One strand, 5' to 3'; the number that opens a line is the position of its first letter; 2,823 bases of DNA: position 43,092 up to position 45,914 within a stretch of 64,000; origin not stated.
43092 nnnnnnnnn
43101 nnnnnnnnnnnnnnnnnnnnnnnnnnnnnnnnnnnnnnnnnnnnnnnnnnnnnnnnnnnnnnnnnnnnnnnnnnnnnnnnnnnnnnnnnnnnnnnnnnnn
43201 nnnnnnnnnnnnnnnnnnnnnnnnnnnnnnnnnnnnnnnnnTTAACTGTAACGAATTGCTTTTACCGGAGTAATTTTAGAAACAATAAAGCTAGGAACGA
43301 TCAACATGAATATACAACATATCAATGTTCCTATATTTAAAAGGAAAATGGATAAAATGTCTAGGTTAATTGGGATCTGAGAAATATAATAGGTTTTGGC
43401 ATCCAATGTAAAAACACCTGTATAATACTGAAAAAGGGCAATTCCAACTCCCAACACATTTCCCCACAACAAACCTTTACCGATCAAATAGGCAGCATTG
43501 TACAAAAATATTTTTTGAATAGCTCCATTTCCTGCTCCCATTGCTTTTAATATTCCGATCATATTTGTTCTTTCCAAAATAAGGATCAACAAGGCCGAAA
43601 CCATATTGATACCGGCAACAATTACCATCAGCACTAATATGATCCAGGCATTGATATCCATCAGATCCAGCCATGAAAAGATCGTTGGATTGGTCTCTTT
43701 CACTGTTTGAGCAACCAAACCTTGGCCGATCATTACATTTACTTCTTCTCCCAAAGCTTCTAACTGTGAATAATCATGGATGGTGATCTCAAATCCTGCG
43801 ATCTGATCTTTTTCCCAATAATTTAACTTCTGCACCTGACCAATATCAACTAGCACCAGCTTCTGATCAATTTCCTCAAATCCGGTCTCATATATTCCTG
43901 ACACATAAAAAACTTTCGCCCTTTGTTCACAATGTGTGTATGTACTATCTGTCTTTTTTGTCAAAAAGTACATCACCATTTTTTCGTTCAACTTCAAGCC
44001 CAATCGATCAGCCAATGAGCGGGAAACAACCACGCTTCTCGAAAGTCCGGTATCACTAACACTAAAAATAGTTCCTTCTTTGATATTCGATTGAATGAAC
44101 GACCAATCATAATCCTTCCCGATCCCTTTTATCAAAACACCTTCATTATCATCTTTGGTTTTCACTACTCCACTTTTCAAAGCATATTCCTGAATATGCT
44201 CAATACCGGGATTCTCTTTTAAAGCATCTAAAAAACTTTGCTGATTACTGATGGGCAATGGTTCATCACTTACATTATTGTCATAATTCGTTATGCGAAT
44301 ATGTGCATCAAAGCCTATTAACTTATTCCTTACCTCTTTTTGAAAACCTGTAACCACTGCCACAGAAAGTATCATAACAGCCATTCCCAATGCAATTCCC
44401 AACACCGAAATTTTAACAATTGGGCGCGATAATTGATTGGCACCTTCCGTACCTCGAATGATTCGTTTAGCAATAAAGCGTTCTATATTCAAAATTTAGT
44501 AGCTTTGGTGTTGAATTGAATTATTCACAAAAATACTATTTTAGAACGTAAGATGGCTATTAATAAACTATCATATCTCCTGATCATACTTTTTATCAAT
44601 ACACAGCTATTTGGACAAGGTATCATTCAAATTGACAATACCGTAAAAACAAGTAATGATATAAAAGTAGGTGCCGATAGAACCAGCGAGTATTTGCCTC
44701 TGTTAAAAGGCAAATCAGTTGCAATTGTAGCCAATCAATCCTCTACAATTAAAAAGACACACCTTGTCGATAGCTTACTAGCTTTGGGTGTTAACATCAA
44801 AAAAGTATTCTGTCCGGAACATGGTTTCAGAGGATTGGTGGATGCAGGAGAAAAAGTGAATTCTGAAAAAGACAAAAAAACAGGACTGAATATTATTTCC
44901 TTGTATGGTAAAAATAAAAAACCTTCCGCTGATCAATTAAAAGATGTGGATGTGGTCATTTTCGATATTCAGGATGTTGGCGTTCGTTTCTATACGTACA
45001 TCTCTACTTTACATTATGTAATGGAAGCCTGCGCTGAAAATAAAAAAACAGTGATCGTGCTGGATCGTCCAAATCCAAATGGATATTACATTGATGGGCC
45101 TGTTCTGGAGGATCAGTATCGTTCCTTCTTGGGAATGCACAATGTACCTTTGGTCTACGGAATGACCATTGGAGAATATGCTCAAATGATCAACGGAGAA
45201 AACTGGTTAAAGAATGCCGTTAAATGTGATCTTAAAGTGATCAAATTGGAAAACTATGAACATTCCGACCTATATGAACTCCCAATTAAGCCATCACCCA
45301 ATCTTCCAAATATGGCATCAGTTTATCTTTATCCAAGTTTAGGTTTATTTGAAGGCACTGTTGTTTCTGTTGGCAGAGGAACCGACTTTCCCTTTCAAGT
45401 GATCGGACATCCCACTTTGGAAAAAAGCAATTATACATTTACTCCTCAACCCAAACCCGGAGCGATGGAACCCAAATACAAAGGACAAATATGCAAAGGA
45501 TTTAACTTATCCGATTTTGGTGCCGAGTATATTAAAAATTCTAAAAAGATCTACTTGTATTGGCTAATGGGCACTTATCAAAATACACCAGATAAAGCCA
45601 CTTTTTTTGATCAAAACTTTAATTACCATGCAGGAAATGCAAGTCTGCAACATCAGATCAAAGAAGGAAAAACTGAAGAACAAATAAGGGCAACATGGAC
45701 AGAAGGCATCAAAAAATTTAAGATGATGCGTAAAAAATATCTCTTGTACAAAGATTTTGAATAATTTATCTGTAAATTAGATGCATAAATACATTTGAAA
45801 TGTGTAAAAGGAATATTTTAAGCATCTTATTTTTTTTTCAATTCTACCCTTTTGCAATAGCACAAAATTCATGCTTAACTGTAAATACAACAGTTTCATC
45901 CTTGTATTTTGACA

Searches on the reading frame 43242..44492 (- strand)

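Call 58: search_protein_families(library=pfam, proteins=[window:43242-44492:-], max_evalue=0.0001)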
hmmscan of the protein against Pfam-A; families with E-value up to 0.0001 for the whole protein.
window:43242-44492:- (416 aa): 2 families
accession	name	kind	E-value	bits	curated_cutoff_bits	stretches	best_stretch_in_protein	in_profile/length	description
PF02687.27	FtsX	-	2.4e-14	53.8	25.5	1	283-409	1-120/120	FtsX-like permease C-terminal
PF12704.14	MacB_PCD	-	5.9e-13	50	27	1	28-251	3-204/207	MacB-like periplasmic core domain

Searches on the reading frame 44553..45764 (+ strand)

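Call 58: search_protein_families(library=pfam, proteins=[window:44553-45764:+], max_evalue=0.0001)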
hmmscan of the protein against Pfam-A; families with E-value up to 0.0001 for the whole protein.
window:44553-45764:+ (403 aa): 2 families
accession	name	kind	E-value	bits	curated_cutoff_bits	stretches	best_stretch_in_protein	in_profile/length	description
PF07075.17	NamZ_N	-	8.5e-83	277.2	26.9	1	56-254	1-202/203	Exo-beta-N-acetylmuramidase NamZ, N-terminal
PF20732.2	NamZ_C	-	2e-31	110.2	25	1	258-399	1-152/152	Exo-beta-N-acetylmuramidase NamZ, C-terminal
